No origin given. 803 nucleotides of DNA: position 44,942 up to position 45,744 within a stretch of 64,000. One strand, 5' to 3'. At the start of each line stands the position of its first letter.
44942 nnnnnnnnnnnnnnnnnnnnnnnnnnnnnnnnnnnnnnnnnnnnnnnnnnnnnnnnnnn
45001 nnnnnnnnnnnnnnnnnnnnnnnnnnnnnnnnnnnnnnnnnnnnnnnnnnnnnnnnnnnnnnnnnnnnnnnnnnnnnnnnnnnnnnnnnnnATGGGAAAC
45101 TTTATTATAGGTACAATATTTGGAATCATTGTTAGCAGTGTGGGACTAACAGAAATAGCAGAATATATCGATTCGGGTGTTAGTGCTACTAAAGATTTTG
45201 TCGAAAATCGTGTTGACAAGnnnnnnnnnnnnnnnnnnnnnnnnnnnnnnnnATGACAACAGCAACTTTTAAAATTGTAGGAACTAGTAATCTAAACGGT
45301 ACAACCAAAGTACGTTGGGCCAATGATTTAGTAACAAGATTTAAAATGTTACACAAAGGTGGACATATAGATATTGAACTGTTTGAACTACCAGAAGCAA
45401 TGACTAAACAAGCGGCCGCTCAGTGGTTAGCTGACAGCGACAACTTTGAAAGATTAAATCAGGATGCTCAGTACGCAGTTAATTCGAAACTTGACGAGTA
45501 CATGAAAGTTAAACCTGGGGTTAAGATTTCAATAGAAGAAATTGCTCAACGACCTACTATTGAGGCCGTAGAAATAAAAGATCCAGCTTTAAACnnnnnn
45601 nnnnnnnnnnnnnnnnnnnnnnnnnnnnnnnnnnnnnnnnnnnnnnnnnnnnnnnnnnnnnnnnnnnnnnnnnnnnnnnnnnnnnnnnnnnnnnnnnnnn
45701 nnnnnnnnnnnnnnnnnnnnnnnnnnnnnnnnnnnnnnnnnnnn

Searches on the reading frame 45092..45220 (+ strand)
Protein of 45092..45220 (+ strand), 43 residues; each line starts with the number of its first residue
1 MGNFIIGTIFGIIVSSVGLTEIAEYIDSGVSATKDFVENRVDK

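Call 47: find_related_loci(query=A4, collection=viral_contigs, flank=2500)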
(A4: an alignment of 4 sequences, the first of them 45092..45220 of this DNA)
Query A4 (43 aa) in viral_contigs; peptide patterns used: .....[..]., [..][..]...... (x = any residue, [..] = any of these).
219 stretches matched a pattern; 23 encode a relative of the query (tblastn E <= 1e-3); 23 distinct loci.
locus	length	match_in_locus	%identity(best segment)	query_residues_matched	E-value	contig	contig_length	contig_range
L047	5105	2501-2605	63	1-35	2e-10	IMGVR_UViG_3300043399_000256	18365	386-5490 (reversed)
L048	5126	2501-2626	50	1-42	3e-10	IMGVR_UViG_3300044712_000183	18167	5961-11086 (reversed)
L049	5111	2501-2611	57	1-37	3e-10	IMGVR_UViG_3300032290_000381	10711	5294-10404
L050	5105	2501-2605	60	1-35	6e-10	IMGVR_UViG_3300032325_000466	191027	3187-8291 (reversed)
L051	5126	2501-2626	51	1-43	2e-9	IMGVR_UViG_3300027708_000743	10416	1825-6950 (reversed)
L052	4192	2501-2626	51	1-43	2e-9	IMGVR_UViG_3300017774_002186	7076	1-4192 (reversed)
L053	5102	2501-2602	62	1-34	3e-9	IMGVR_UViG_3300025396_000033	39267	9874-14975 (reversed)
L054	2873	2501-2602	62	1-34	3e-9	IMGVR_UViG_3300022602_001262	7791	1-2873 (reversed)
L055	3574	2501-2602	62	1-34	3e-9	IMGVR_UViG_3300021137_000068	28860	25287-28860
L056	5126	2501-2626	49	1-43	3e-9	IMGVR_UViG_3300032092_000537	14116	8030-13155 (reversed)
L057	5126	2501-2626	51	1-43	4e-9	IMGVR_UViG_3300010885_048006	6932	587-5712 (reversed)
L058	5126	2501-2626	49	1-43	3e-9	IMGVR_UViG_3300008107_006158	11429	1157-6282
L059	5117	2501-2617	49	1-39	4e-9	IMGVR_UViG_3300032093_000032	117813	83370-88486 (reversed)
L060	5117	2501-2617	51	1-39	5e-9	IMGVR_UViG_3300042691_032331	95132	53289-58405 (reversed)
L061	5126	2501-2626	44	1-43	9e-9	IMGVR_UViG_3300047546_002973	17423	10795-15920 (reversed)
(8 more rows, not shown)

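Call 77: find_homologous_proteins(query=A4, max_evalue=0.001)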
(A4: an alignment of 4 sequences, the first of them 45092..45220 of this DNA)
Query A4 (4 sequences) (43 aa, profile of the alignment): 3 proteins with E <= 0.001 among 3 candidates.
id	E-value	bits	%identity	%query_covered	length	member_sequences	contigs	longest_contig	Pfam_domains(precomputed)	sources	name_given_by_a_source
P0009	2.1e-27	112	100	100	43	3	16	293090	-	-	-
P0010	2.5e-24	102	77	100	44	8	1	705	-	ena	-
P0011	4.4e-5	41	51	81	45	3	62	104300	-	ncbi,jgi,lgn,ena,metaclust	jgi:hypothetical protein|metaclust:\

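Call 78: find_encoding_contigs(protein=P0009, flank=1500, max_places=10)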
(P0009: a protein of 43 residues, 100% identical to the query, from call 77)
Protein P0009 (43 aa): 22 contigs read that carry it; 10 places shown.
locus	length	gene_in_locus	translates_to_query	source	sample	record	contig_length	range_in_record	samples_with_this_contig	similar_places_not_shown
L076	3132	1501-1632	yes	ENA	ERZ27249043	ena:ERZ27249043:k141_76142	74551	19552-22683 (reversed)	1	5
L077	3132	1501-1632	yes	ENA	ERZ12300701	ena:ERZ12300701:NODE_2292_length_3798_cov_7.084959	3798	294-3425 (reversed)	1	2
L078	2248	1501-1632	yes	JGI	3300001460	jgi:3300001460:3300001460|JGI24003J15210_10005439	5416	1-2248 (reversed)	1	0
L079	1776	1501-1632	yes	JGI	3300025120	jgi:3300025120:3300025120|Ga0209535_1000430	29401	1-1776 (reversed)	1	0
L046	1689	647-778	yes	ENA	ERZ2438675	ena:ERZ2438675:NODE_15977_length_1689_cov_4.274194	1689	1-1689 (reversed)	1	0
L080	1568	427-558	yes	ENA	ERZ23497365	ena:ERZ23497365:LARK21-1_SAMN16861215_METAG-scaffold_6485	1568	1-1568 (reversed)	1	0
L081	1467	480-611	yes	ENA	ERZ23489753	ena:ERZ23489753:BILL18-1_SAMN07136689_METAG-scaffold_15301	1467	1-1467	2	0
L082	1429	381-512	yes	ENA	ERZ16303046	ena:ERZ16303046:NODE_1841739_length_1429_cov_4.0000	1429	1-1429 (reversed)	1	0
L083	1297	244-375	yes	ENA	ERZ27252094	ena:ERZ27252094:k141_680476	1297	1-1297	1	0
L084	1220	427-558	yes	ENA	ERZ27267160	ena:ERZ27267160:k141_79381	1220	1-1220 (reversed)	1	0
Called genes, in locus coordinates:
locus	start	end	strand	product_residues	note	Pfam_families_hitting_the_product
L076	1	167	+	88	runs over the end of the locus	-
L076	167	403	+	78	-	-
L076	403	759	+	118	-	-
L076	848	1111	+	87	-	-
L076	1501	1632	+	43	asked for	-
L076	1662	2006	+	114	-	-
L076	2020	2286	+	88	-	-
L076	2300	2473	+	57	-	PF07432:Hc1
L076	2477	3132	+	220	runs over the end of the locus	-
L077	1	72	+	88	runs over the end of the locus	-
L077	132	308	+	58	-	-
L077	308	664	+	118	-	-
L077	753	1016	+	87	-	-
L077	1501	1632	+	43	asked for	-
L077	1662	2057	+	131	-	-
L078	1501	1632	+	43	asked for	-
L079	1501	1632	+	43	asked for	-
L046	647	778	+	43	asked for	-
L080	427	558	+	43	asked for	-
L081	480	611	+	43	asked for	-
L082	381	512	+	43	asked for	-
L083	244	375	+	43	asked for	-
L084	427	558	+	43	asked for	-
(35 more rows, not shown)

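Call 79: list_cluster_members(proteins=[P0009, P0010])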
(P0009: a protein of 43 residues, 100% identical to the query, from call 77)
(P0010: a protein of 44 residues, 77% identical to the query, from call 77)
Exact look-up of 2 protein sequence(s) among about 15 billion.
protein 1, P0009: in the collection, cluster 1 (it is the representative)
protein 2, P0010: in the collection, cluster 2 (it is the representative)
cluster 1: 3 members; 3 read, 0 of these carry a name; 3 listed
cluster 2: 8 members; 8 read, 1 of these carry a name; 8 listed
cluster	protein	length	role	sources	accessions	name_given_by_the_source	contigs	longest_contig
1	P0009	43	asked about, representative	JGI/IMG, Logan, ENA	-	-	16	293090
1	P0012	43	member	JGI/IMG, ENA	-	-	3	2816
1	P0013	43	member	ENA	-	-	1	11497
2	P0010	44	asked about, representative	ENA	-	-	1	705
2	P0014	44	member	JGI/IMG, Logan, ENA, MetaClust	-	hypothetical protein | \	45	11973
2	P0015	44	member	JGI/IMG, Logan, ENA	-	-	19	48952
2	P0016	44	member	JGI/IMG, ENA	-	-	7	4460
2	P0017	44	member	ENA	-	-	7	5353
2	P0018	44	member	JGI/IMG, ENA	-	-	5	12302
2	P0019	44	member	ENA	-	-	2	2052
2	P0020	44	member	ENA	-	-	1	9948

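Call 80: find_encoding_contigs(protein=P0014, flank=1500, max_places=10)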
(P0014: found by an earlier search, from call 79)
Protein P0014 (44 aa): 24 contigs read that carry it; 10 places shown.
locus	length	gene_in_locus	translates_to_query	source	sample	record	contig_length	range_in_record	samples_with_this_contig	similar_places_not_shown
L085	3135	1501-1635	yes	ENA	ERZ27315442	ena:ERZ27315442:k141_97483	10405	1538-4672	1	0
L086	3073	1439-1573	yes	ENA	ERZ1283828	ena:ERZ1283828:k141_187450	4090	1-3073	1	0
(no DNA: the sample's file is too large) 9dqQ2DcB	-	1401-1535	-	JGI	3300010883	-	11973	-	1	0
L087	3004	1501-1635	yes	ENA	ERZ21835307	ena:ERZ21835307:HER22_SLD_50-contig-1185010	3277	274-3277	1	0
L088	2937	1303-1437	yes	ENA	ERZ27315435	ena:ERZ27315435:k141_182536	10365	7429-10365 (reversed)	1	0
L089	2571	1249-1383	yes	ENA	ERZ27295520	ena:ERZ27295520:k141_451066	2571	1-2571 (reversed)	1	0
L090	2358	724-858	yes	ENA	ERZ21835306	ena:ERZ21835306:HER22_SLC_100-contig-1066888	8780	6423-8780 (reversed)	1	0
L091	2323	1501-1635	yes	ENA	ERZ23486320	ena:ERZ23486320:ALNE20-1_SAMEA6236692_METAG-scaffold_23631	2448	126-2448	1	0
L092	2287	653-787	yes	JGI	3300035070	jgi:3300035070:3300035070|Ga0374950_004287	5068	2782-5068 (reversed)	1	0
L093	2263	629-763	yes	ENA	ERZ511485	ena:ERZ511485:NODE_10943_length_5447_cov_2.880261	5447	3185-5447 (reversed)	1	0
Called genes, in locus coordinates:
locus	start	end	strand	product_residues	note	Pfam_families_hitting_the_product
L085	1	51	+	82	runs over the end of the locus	-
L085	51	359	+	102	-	PF24835:DUF7717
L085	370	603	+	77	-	-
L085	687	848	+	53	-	-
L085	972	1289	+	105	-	-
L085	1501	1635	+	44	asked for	-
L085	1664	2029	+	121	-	-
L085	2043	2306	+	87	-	-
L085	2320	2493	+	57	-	PF07432:Hc1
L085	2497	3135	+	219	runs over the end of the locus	-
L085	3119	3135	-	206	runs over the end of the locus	PF03567:Sulfotransfer_2 (weak)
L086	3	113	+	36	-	?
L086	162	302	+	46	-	-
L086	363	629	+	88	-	-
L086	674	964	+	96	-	PF05656:DUF805, PF13396:PLDc_N (weak)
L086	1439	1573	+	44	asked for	-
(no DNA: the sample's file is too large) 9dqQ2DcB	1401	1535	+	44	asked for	-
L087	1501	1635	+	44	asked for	-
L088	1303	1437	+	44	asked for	-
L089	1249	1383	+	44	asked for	-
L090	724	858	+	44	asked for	-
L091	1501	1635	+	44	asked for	-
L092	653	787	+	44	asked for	-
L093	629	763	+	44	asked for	-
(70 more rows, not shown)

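Call 81: find_encoding_contigs(protein=P0015, flank=1500, max_places=10)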
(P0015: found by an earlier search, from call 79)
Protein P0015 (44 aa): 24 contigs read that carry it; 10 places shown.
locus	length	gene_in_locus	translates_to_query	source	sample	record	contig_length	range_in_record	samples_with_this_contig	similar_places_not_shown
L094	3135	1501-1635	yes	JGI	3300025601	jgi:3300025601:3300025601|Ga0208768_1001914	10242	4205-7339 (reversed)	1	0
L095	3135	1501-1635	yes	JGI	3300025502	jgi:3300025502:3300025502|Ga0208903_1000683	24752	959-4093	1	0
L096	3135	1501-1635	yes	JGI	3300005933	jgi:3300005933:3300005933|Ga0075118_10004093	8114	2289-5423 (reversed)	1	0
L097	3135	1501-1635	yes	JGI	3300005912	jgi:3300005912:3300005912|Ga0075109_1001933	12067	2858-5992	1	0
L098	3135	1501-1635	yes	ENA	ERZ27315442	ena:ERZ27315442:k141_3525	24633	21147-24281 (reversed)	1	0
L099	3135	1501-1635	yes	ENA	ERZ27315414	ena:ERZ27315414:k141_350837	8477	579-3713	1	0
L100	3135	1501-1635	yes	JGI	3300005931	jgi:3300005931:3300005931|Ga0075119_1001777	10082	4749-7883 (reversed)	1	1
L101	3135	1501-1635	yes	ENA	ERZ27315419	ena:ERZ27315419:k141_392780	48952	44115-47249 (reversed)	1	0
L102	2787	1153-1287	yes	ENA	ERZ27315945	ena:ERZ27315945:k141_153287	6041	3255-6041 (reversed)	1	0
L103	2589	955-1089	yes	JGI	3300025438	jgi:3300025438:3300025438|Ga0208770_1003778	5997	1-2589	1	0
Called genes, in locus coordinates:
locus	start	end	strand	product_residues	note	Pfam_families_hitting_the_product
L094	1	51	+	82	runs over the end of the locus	-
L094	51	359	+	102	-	PF24835:DUF7717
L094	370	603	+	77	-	-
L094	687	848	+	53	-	-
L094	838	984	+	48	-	-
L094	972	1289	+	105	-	-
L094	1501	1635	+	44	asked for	-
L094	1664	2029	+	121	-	-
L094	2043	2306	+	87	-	-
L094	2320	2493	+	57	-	PF07432:Hc1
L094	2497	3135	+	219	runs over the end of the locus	-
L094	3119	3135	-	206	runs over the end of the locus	PF03567:Sulfotransfer_2 (weak)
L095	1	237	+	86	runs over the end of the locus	-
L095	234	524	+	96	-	-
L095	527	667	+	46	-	-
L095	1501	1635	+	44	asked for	-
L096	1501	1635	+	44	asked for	-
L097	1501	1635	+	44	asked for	-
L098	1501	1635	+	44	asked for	-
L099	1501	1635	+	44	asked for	-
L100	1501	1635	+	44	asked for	-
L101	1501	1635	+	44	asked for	-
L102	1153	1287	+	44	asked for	-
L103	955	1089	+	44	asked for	-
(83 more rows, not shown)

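Call 88: find_encoding_contigs(protein=P0011, flank=1500, max_places=10)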
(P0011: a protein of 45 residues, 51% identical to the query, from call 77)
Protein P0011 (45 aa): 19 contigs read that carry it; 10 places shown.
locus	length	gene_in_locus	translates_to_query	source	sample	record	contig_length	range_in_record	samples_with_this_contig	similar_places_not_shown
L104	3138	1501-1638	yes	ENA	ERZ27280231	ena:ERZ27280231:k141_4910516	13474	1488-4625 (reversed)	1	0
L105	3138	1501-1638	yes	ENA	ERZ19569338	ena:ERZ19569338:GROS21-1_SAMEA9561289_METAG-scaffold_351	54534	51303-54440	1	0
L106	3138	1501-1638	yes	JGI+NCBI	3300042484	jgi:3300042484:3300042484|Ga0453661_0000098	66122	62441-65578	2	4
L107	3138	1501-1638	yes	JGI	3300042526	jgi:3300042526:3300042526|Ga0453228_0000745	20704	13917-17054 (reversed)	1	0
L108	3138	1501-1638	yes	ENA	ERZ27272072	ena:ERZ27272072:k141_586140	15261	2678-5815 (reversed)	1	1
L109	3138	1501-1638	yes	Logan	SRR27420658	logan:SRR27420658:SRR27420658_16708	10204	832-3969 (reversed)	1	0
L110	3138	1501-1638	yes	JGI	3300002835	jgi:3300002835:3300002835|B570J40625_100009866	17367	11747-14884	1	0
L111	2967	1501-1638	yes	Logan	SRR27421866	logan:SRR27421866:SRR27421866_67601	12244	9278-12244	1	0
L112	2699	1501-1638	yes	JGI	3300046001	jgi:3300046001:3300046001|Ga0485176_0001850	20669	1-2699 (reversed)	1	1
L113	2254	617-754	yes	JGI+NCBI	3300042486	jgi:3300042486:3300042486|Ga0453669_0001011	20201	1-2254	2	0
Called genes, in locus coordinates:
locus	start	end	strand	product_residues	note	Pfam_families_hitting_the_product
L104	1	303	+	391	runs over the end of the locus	-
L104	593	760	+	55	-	-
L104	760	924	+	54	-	-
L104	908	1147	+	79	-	-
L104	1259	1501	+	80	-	-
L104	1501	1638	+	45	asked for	-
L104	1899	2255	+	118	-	PF07883:Cupin_2 (weak)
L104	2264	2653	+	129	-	PF01467:CTP_transf_like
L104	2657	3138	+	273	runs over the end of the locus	PF01073:3Beta_HSD (faint), PF01370:Epimerase, PF04321:RmlD_sub_bind, PF16363:GDP_Man_Dehyd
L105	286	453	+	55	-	-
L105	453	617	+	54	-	-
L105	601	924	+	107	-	-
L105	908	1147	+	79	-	-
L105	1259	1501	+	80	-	-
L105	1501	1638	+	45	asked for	-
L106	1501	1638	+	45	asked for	-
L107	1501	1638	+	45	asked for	-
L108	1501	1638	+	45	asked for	-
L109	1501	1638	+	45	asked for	-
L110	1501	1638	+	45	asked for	-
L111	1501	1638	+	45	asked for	-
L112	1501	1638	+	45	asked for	-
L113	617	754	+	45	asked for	-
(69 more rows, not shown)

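Call 95: find_encoding_contigs(protein=P0018, flank=1200, max_places=8)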
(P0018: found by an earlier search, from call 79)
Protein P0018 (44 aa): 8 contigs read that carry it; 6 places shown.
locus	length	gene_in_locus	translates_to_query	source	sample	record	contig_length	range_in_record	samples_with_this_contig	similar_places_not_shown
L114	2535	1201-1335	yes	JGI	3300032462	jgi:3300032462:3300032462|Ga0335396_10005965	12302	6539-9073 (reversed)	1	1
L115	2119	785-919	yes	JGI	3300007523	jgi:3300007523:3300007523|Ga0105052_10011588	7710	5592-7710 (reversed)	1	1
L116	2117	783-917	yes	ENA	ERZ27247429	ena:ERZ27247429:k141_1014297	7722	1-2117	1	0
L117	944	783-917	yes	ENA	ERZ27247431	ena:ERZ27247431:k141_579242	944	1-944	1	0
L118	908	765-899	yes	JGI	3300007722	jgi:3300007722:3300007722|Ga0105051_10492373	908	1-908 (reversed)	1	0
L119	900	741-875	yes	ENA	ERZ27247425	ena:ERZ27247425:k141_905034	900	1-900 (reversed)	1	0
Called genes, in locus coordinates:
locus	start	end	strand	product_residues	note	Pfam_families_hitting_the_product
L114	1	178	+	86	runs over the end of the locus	-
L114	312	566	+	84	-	-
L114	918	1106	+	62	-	-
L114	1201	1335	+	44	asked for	-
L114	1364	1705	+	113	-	-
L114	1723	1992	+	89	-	-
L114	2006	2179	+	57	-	PF07432:Hc1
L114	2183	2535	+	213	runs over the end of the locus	-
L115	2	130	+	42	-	?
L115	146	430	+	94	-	-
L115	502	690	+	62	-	-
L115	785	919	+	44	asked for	-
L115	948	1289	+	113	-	-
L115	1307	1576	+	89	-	-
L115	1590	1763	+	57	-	PF07432:Hc1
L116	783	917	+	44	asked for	-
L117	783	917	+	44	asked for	-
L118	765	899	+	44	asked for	-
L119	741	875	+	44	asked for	-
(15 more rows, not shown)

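Call 96: find_encoding_contigs(protein=P0017, flank=1200, max_places=8)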
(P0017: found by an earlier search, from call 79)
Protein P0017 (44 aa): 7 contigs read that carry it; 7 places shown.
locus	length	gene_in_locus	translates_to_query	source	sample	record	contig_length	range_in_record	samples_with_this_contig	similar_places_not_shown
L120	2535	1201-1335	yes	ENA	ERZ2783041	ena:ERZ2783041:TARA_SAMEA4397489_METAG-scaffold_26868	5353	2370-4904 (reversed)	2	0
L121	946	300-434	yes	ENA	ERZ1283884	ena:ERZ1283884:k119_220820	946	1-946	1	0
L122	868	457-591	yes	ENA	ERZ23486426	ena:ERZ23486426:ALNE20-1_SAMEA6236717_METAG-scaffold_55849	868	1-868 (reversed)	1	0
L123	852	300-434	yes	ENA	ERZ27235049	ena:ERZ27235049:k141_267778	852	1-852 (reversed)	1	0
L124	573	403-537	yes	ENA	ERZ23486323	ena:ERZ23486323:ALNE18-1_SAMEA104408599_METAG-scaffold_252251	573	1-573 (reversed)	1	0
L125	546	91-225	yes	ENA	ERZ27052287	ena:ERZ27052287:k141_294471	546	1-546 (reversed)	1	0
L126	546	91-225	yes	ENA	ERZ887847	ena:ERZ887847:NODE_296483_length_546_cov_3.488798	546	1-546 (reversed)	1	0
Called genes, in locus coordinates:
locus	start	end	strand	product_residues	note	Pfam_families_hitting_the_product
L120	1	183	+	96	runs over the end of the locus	-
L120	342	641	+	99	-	PF05656:DUF805, PF13396:PLDc_N (weak)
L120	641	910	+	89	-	-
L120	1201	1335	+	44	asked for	-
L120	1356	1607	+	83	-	-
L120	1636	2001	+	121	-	-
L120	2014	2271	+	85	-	-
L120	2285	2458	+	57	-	PF07432:Hc1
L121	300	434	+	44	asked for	-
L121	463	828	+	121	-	-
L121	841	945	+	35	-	?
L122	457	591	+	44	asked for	-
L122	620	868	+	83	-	?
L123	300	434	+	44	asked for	-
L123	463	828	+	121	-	-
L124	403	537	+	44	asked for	-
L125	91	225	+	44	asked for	-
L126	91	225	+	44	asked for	-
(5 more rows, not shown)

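Call 97: find_encoding_contigs(protein=P0016, flank=1200, max_places=8)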
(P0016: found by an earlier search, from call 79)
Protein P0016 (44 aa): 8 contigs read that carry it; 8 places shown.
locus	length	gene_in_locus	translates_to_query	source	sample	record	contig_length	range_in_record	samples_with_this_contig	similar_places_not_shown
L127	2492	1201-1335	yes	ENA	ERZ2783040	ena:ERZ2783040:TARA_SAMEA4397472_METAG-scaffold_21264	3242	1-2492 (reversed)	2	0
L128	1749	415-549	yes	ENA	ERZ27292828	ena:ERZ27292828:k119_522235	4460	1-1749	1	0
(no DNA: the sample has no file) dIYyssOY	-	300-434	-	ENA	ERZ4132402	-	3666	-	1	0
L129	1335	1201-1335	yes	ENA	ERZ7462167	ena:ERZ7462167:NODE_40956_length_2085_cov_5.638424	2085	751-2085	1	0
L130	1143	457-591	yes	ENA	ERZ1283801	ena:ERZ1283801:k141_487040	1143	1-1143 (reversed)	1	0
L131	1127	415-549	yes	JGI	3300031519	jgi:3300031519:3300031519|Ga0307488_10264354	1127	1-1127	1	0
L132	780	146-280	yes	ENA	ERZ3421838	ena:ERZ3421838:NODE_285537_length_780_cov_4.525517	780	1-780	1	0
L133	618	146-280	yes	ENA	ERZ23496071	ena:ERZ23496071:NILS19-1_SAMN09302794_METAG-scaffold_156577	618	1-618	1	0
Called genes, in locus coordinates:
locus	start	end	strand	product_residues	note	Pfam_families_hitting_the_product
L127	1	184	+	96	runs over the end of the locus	-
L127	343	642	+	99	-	PF05656:DUF805, PF13396:PLDc_N (weak)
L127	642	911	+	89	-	-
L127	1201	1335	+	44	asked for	-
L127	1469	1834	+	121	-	-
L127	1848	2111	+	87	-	-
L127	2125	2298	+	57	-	PF07432:Hc1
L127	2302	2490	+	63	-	?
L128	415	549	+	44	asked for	-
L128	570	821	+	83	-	-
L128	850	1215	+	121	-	-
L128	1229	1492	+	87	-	-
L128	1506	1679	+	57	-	PF07432:Hc1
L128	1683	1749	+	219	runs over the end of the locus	-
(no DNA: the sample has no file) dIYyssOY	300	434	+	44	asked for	-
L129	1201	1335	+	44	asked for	?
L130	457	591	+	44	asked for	-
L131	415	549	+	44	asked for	-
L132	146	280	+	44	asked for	-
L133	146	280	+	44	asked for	-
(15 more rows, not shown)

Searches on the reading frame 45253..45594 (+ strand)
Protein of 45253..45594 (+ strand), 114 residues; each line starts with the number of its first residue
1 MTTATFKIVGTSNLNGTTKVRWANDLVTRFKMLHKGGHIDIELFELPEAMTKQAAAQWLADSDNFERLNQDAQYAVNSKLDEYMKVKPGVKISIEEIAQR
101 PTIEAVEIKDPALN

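Call 14: find_related_loci(query=window:45253-45594:+, collection=viral_contigs, flank=3000)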
Query window:45253-45594:+ (114 aa) in viral_contigs; peptide patterns used: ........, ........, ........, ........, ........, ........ (x = any residue, [..] = any of these).
5 stretches matched a pattern, but none encodes a relative of the query by tblastn (E <= 1e-3).

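Call 20: search_protein_families(library=pfam, max_evalue=0.01, proteins=[window:45253-45594:+])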
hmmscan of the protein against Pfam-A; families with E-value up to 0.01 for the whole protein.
window:45253-45594:+ (114 aa): 1 family
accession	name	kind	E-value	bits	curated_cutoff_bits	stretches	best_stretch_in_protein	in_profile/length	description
PF23607.1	WZC_N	-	0.001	19.9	27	1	21-101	21-101/110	Tyrosine-protein kinase Wzc, N-terminal domain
